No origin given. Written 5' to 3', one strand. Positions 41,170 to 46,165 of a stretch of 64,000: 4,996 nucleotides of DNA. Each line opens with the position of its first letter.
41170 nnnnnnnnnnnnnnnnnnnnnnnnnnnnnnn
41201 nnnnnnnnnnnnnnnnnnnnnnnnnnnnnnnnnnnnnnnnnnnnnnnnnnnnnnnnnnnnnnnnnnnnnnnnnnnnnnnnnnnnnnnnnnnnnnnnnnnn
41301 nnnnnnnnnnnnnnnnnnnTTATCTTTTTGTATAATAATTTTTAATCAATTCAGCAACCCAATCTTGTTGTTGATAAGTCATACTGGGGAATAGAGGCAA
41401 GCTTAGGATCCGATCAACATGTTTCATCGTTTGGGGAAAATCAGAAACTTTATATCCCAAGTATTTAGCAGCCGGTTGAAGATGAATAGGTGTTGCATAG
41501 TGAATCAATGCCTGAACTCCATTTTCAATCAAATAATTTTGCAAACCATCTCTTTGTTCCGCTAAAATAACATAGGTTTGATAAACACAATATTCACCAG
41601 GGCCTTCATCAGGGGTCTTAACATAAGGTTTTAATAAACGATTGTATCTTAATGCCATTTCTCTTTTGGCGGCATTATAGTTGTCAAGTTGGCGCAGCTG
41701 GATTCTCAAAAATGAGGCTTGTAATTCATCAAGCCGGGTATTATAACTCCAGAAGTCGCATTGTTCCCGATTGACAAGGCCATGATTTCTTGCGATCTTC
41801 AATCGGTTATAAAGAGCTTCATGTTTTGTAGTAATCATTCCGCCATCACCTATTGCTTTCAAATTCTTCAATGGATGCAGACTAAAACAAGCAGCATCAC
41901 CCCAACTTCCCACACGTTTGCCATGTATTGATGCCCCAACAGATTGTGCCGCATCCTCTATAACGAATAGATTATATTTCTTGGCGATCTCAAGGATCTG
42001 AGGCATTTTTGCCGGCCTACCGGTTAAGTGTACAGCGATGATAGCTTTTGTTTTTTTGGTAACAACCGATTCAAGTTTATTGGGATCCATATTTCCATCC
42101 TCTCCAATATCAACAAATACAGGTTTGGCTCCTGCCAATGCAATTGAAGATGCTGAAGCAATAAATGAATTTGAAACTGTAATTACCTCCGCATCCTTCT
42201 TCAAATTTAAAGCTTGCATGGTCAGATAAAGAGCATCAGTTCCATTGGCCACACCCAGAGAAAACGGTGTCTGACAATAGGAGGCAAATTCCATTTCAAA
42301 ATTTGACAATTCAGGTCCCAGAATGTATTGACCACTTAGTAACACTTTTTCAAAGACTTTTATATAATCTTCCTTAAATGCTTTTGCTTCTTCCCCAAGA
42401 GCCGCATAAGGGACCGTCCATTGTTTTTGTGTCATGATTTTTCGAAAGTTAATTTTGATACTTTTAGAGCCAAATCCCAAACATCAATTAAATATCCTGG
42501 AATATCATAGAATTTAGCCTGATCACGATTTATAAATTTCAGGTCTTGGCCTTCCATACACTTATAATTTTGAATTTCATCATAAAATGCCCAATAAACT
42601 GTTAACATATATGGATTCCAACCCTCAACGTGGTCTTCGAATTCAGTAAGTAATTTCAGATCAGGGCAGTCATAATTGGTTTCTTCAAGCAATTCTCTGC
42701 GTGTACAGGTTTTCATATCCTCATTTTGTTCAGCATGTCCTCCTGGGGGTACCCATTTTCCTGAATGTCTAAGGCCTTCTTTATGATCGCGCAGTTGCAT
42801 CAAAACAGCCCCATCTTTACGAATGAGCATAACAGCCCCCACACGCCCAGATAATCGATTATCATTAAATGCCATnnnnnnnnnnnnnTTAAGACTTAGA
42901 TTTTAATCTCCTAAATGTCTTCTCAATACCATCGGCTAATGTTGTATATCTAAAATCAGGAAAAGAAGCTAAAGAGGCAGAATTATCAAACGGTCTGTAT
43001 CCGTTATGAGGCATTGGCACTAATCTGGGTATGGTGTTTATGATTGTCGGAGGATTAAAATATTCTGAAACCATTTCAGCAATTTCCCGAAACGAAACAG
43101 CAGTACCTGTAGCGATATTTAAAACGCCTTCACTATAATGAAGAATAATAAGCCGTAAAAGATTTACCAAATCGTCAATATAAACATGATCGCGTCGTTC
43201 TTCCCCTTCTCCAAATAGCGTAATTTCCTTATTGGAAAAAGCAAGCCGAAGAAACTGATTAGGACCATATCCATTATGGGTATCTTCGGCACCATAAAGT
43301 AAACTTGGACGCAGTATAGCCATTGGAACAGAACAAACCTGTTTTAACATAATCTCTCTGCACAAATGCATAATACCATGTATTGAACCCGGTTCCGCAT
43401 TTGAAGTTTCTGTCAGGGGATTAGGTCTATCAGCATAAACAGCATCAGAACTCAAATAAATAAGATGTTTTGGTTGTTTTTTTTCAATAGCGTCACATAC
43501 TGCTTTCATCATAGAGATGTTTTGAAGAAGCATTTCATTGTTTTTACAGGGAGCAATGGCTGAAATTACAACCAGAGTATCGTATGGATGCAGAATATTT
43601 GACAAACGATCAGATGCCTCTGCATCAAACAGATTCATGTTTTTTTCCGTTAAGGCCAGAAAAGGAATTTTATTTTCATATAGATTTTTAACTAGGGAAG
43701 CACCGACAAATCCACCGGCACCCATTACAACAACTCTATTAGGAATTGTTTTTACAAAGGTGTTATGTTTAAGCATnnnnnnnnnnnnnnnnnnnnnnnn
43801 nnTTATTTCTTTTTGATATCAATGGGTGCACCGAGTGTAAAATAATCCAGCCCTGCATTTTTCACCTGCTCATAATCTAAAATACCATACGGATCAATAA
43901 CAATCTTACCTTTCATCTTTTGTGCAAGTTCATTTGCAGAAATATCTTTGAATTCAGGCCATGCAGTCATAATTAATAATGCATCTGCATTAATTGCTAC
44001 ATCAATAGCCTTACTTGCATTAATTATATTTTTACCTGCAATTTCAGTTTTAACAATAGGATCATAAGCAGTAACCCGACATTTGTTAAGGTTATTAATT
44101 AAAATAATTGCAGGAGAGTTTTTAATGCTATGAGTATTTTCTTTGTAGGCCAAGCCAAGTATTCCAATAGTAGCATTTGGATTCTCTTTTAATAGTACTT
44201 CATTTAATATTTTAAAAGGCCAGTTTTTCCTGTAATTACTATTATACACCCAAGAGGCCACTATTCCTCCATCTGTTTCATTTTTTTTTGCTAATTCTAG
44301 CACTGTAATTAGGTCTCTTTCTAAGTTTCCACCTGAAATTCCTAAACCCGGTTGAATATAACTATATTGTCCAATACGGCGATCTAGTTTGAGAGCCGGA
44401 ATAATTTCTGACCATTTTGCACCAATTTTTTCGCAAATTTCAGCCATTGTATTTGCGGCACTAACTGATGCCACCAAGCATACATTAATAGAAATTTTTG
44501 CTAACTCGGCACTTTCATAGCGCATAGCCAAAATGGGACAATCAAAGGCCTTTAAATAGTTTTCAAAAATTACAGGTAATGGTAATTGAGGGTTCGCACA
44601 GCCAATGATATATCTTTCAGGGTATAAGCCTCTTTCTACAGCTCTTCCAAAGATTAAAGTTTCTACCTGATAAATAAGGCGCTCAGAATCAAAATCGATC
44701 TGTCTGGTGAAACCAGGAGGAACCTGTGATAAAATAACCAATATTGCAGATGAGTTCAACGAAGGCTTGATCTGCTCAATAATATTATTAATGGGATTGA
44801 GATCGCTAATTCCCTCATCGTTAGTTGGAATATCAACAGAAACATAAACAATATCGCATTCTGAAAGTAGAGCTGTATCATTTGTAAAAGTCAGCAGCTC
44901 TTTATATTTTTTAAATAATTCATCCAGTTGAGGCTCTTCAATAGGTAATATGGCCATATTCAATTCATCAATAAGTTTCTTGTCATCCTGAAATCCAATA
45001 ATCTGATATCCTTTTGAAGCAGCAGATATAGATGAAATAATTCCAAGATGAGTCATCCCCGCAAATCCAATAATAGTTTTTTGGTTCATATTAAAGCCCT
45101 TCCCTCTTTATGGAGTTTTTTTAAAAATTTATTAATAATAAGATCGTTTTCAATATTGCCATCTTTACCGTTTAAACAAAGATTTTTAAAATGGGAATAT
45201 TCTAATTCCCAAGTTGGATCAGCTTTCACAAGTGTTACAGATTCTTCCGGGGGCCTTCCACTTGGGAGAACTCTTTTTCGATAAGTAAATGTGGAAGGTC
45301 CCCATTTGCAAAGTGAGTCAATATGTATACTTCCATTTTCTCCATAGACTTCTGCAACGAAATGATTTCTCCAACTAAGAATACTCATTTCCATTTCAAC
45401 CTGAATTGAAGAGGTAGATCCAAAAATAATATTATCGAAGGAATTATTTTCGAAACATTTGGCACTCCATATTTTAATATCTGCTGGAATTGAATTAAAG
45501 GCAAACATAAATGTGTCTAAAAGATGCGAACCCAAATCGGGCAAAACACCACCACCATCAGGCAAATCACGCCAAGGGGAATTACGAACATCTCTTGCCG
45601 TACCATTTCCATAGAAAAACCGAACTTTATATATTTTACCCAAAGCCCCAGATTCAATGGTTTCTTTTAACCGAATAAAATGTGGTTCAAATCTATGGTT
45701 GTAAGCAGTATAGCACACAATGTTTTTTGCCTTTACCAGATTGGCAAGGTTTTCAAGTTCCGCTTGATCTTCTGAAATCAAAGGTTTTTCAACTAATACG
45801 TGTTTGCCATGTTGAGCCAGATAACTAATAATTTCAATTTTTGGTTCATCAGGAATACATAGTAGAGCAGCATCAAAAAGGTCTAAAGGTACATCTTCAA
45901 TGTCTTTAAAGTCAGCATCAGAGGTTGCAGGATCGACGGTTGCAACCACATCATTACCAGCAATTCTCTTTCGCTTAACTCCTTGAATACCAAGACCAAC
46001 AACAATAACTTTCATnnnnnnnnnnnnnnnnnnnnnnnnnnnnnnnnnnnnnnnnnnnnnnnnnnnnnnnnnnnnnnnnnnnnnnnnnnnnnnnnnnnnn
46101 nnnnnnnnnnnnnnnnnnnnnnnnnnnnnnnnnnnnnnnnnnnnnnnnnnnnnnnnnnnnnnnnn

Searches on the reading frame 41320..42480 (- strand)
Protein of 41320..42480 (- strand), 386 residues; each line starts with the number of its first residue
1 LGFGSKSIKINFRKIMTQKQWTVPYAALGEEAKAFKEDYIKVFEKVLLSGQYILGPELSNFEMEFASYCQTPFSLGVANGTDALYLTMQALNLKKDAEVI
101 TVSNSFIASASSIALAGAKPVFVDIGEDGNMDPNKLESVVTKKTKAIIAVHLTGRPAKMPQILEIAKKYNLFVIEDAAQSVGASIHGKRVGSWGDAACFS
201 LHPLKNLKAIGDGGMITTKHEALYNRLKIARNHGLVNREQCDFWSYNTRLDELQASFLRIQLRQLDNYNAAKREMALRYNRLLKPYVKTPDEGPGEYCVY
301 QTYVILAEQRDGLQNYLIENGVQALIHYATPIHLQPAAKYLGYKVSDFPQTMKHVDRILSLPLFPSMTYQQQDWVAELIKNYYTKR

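Call 4: search_protein_families(library=pfam, proteins=[window:41320-42480:-])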
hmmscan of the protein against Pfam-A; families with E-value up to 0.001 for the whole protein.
window:41320-42480:- (386 aa): 4 families
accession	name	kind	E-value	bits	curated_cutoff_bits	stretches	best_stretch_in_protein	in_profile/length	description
PF01041.23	DegT_DnrJ_EryC1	-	2.7e-101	339.8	19.8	1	36-379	4-359/360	DegT/DnrJ/EryC1/StrS aminotransferase family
PF00266.25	Aminotran_5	-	1.7e-07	31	21.5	1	78-183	68-182/371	Aminotransferase class-V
PF01212.27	Beta_elim_lyase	-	2.8e-07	30.6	27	1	57-234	33-227/288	Beta-eliminating lyase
PF00155.27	Aminotran_1_2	-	0.00079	19.1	19.7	0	67-182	53-191/361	Aminotransferase class I and II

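Call 6: search_protein_families(library=ncbifam, proteins=[window:41320-42480:-], max_evalue=0.00001)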
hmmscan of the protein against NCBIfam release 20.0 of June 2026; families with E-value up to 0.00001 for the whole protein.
window:41320-42480:- (386 aa): 12 families
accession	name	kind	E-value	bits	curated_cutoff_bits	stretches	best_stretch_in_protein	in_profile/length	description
TIGR03588.1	PseC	equivalog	4.7e-74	249.6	423.5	1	35-381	9-378/380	UDP-4-amino-4,6-dideoxy-N-acetyl-beta-L-altrosamine transaminase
NF008687.0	PRK11706.1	equivalog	2.2e-61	207.7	375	1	77-383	52-374/375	dTDP-4-amino-4,6-dideoxygalactose transaminase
NF008658.2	PRK11658.1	equivalog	1.4e-52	178.6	631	1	34-381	11-375/379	UDP-4-amino-4-deoxy-L-arabinose aminotransferase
TIGR02379.1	ECA_wecE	subfamily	5.8e-50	170.1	434.85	1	76-383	51-375/376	dTDP-4-amino-4,6-dideoxy-D-glucose transaminase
TIGR04181.1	NHT_00031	hypoth_equivalog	2.1e-49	168.3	420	1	55-362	29-357/359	LegC family aminotransferase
TIGR04427.1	PLP_DesI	equivalog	4.2e-40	138.1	650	1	55-380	51-380/390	dTDP-4-dehydro-6-deoxyglucose aminotransferase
NF011936.0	PRK15407.1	equivalog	4.9e-38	131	423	1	23-234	32-251/440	lipopolysaccharide biosynthesis protein RfbH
NF005816.0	PRK07682.1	equivalog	6.8e-11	41.4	620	1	80-177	99-203/390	aminotransferase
NF041091.1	asp_aminotase_Arch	equivalog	1.3e-08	34.1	550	1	77-177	92-200/376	aspartate aminotransferase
NF004975.0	PRK06348.1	equivalog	1e-07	31.3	549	1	78-177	96-202/384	pyridoxal phosphate-dependent aminotransferase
TIGR01977.1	am_tr_V_EF2568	hypoth_equivalog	5.8e-07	28.9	377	1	78-183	69-180/376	cysteine desulfurase family protein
NF005817.0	PRK07683.1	equivalog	2.1e-06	26.7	575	1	80-177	98-201/387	aminotransferase A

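Call 68: search_solved_structures(query=window:41320-42480:-, max_evalue=1e-30, show_alignments=1)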
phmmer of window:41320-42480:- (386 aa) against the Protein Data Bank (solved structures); distinct sequences matched with E-value up to 1e-30: 36.
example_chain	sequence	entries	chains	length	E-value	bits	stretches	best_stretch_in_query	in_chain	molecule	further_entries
7b0d_A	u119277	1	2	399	4.5e-88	298.8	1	23-371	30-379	Glutamine--scyllo-inositol transaminase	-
3frk_A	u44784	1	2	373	2.5e-87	296.4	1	42-380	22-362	QdtB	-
3uwc_A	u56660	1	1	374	3e-87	296.1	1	22-385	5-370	Nucleotide-sugar aminotransferase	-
7n63_A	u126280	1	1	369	6.2e-79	268.8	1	33-382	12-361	Putative aminotransferase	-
2oga_A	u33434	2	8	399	6.8e-70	239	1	23-379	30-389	Transaminase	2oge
5u1z_A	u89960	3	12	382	5.9e-66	226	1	34-380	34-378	Putative aminotransferase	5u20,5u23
5u21_A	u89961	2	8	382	4.1e-65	223.3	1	34-380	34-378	Putative aminotransferase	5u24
3nyu_A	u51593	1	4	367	7.8e-57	196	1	36-367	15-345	Aminotransferase WbpE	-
3nu7_A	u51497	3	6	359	7.8e-57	196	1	36-367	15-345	Aminotransferase WbpE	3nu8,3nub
4qgr_A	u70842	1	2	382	1.4e-56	195.2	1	38-385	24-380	DegT/DnrJ/EryC1/StrS aminotransferase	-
3nys_A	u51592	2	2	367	5.3e-56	193.3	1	36-367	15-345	Aminotransferase WbpE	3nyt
8e77_A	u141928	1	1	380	1.6e-55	191.7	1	41-368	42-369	DegT/DnrJ/EryC1/StrS aminotransferase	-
8e75_A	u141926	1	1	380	1.6e-55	191.7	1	41-368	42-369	DegT/DnrJ/EryC1/StrS aminotransferase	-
3bn1_A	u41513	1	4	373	4.8e-44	154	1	55-282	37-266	Perosamine synthetase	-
3dr7_A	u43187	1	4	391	5.5e-44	153.8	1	55-283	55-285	Putative perosamine synthetase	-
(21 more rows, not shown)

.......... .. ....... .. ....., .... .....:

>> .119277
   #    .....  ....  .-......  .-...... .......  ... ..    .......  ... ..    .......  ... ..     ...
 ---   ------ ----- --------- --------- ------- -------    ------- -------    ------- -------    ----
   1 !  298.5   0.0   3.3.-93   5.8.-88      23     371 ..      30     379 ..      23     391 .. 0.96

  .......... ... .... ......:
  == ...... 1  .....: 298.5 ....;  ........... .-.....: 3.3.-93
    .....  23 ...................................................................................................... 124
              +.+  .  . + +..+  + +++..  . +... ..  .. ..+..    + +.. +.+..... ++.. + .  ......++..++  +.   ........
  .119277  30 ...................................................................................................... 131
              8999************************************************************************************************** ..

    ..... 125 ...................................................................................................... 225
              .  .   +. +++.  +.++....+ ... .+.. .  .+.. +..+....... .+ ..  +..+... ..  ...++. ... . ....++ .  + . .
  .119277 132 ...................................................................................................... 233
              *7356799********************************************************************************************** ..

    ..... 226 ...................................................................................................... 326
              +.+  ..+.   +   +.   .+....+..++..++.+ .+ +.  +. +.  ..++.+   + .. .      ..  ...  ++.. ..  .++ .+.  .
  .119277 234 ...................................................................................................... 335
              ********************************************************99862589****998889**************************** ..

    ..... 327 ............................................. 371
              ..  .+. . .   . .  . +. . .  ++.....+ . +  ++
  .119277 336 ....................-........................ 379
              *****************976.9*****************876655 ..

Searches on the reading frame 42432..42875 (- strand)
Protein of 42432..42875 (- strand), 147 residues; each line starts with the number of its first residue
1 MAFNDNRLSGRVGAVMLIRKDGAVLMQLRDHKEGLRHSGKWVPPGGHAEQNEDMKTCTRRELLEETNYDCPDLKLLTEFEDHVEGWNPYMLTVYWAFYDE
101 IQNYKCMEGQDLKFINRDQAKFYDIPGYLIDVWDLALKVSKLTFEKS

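Call 4: search_protein_families(library=pfam, proteins=[window:42432-42875:-])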
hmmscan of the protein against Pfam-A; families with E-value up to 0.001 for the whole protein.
window:42432-42875:- (147 aa): 1 family
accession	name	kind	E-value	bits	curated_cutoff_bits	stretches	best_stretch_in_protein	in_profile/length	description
PF00293.34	NUDIX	-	2.4e-13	50.7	21.1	1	11-90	5-80/134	NUDIX domain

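Call 6: search_protein_families(library=ncbifam, proteins=[window:42432-42875:-], max_evalue=0.00001)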
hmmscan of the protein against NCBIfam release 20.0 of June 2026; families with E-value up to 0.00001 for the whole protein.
window:42432-42875:- (147 aa): 2 families
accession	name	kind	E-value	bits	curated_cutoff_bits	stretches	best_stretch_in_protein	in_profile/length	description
NF001938.0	PRK00714.1-5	equivalog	1.5e-06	27.7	116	1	12-82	16-86/172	RNA pyrophosphohydrolase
NF006530.0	PRK08999.1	equivalog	1.9e-06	27.2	245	1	12-84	8-78/315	Nudix family hydrolase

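Call 79: search_solved_structures(query=window:42432-42875:-, max_evalue=0.001)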
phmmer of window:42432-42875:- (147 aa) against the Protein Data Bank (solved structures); distinct sequences matched with E-value up to 0.001: 12.
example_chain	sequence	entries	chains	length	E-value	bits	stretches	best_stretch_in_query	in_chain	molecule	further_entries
5gp0_E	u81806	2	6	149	8.9e-05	25.4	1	11-80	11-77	Nudix hydrolase 1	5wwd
6dby_A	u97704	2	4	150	9e-05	25.4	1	11-80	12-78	Nudix hydrolase 1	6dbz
6fl4_A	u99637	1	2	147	9e-05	25.4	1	11-80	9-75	Nudix hydrolase 1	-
3hhj_A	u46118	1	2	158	0.00016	24.5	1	14-126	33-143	Mutator mutT protein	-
5c7t_A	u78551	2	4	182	0.00028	23.8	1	29-96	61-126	NudF protein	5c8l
5c7q_A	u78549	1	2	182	0.00037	23.4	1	29-95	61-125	NudF protein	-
5wy6_E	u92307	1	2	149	0.00062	22.7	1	11-80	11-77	Nudix hydrolase 1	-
3r03_A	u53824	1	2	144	0.0007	22.5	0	13-127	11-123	NUDIX hydrolase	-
3q1p_A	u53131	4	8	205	0.00073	22.4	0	37-98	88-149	Phosphohydrolase (MutT/nudix family protein)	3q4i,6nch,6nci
8zr8_A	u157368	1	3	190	0.00092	22.1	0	12-81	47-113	Methanol dehydrogenase activator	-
4kyx_A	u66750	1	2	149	0.00096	22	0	23-92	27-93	ADP-ribose pyrophosphatase MutT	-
8wv3_A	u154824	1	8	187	0.00097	22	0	12-81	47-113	ADP-ribose pyrophosphatase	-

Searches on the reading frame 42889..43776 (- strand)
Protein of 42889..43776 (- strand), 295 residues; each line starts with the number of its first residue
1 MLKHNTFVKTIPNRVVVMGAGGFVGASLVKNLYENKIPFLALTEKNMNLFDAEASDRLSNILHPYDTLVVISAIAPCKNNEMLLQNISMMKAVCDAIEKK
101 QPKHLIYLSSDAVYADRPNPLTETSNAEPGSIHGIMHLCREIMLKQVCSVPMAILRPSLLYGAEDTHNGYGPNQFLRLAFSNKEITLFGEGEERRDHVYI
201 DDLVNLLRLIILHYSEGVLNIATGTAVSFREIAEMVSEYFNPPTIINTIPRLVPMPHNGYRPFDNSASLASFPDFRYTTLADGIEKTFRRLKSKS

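Call 4: search_protein_families(library=pfam, proteins=[window:42889-43776:-])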
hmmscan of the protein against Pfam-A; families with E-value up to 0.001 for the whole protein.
window:42889-43776:- (295 aa): 5 families
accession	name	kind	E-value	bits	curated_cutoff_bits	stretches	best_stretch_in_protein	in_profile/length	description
PF01370.27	Epimerase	-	1.3e-26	94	20.9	1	15-221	1-239/240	NAD dependent epimerase/dehydratase family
PF04321.23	RmlD_sub_bind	-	1.2e-11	44.7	27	1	14-189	2-177/287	RmlD substrate binding domain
PF16363.11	GDP_Man_Dehyd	-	1.3e-07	31.9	27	1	90-237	110-263/332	GDP-mannose 4,6 dehydratase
PF13460.12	NAD_binding_10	-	8.9e-06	26.1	27.2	1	19-161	1-147/184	NAD(P)H-binding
PF01073.25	3Beta_HSD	-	0.00013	21.6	22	0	16-36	1-21/280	3-beta hydroxysteroid dehydrogenase/isomerase family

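Call 6: search_protein_families(library=ncbifam, proteins=[window:42889-43776:-], max_evalue=0.00001)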
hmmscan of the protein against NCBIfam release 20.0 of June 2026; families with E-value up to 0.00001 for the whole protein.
window:42889-43776:- (295 aa): 9 families
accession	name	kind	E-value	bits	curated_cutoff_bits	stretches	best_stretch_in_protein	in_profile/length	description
TIGR02197.1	heptose_epim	equivalog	1.6e-18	66.9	274.6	1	15-286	1-308/316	ADP-glyceromanno-heptose 6-epimerase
NF047922.1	GDPFucSynFcl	equivalog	4e-13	49.5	500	1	13-239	3-252/308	GDP-L-fucose synthase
TIGR01214.1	rmlD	equivalog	1.6e-11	43.9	224.05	1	14-260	1-246/285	dTDP-4-dehydrorhamnose reductase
TIGR01181.1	dTDP_gluc_dehyt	equivalog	4.1e-09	35.9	365.1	1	85-240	99-261/321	dTDP-glucose 4,6-dehydratase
NF008360.0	PRK11150.1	equivalog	8.3e-09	35.1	452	1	82-286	89-301/310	ADP-glyceromanno-heptose 6-epimerase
TIGR04180.1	EDH_00030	hypoth_equivalog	2.1e-08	33.6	475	1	85-244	96-260/297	NAD-dependent 4,6-dehydratase LegB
TIGR01777.1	yfcH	hypoth_equivalog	4.8e-08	32.9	207.35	1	15-254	1-254/292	TIGR01777 family oxidoreductase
TIGR01179.1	galE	equivalog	8e-07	28.2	262.3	0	85-238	96-273/332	UDP-glucose 4-epimerase GalE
NF050030.1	thlkprotThyD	equivalog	6.3e-06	25.6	400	0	188-246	197-256/305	thylakoid membrane protein ThyD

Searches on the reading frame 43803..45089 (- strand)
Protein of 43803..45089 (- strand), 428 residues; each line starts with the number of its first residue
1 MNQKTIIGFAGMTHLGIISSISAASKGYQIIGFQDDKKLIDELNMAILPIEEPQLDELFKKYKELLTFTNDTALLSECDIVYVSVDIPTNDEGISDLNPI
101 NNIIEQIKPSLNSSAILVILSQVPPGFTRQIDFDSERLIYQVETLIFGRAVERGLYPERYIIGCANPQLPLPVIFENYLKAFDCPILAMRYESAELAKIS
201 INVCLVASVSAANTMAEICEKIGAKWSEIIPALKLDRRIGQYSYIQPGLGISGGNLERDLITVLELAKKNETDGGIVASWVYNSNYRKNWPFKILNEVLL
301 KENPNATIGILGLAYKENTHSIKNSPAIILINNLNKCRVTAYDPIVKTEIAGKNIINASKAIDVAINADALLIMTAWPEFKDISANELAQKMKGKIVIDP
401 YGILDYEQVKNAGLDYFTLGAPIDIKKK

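Call 4: search_protein_families(library=pfam, proteins=[window:43803-45089:-])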
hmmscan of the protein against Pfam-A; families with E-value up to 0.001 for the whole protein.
window:43803-45089:- (428 aa): 3 families
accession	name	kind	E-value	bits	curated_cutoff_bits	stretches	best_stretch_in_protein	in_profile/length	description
PF03720.21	UDPG_MGDP_dh_C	-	1e-22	80.9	30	1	309-405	1-102/103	UDP-glucose/GDP-mannose dehydrogenase family, UDP binding domain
PF03721.20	UDPG_MGDP_dh_N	-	3.1e-21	76.2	27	1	7-164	3-175/187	UDP-glucose/GDP-mannose dehydrogenase family, NAD binding domain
PF00984.24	UDPG_MGDP_dh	-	4.5e-17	62.4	25.4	1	192-279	1-87/94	UDP-glucose/GDP-mannose dehydrogenase family, central domain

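Call 23: search_protein_families(library=ncbifam, proteins=[window:43803-45089:-], max_evalue=1e-8)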
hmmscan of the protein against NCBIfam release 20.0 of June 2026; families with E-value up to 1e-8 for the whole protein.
window:43803-45089:- (428 aa): 7 families
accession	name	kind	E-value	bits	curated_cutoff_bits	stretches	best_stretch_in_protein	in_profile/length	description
TIGR03026.1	NDP-sugDHase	subfamily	9.5e-66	222.2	189.8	1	7-399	3-410/413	nucleotide sugar dehydrogenase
NF047673.2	TeichurnBiosyTuaD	equivalog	2.2e-57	195.2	700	1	9-423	6-433/439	UDP-glucose 6-dehydrogenase TuaD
NF041297.1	UDPGDh_AglM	equivalog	3.7e-41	141.4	670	1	13-405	9-418/429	UDP-glucose 6-dehydrogenase AglM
NF040825.1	UDPMaNacDH_Arch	equivalog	3.3e-33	115.1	750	1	7-405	3-402/418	UDP-N-acetyl-D-mannosamine dehydrogenase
NF008286.0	PRK11064.1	equivalog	6.3e-18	64.5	459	1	6-392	5-411/420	UDP-N-acetyl-D-mannosamine dehydrogenase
NF011631.0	PRK15057.1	equivalog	2.7e-15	56.4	757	1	39-349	34-342/388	UDP-glucose 6-dehydrogenase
NF011729.0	PRK15182.1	equivalog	2.1e-13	49.9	592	0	9-159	11-155/425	Vi polysaccharide biosynthesis UDP-N-acetylglucosamine C-6 dehydrogenase TviB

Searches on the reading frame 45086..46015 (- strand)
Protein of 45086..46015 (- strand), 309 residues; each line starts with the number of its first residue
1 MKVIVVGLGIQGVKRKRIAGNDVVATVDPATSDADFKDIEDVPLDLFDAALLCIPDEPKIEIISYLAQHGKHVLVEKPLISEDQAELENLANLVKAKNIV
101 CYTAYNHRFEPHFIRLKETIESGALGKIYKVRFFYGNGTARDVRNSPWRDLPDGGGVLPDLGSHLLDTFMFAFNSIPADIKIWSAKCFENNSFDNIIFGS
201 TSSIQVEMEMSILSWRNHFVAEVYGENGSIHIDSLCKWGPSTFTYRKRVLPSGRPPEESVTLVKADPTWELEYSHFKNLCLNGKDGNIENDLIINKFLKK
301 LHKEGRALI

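Call 4: search_protein_families(library=pfam, proteins=[window:45086-46015:-])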
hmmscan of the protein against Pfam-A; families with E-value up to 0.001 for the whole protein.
window:45086-46015:- (309 aa): 3 families
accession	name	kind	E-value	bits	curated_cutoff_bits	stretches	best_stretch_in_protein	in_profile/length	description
PF22725.1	GFO_IDH_MocA_C3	-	3.8e-15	56.4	27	1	114-230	2-123/124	GFO/IDH/MocA C-terminal domain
PF01408.29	GFO_IDH_MocA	-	1.2e-07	32.9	24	1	35-103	50-118/120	Oxidoreductase family, NAD-binding Rossmann fold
PF02894.22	GFO_IDH_MocA_C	-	1.4e-07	32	22.9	1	117-231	1-128/218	Oxidoreductase family, C-terminal alpha/beta domain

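Call 23: search_protein_families(library=ncbifam, proteins=[window:45086-46015:-], max_evalue=1e-8)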
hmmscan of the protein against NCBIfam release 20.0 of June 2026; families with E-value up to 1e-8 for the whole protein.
window:45086-46015:- (309 aa): 6 families
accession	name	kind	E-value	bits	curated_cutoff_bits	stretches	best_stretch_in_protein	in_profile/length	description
TIGR04380.1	myo_inos_iolG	equivalog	7.1e-16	58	355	1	47-208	65-219/330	inositol 2-dehydrogenase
NF052479.1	LevoglcsnDh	equivalog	6.4e-14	51.4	650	1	34-175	63-204/386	levoglucosan dehydrogenase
NF041392.1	XylDh_Gfo6_Halo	equivalog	1.3e-11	43.9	350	1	22-209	60-245/350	D-xylose 1-dehydrogenase Gfo6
NF040723.1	UDP-GlcNAcDh_Arch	equivalog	5.9e-11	42.4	450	1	34-175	48-179/302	UDP-N-acetylglucosamine 3-dehydrogenase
NF008607.0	PRK11579.1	subfamily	2e-10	40.2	330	1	52-182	70-197/346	oxidoreductase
NF007574.0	PRK10206.1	equivalog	2.1e-10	40.2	352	1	51-197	70-214/345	oxidoreductase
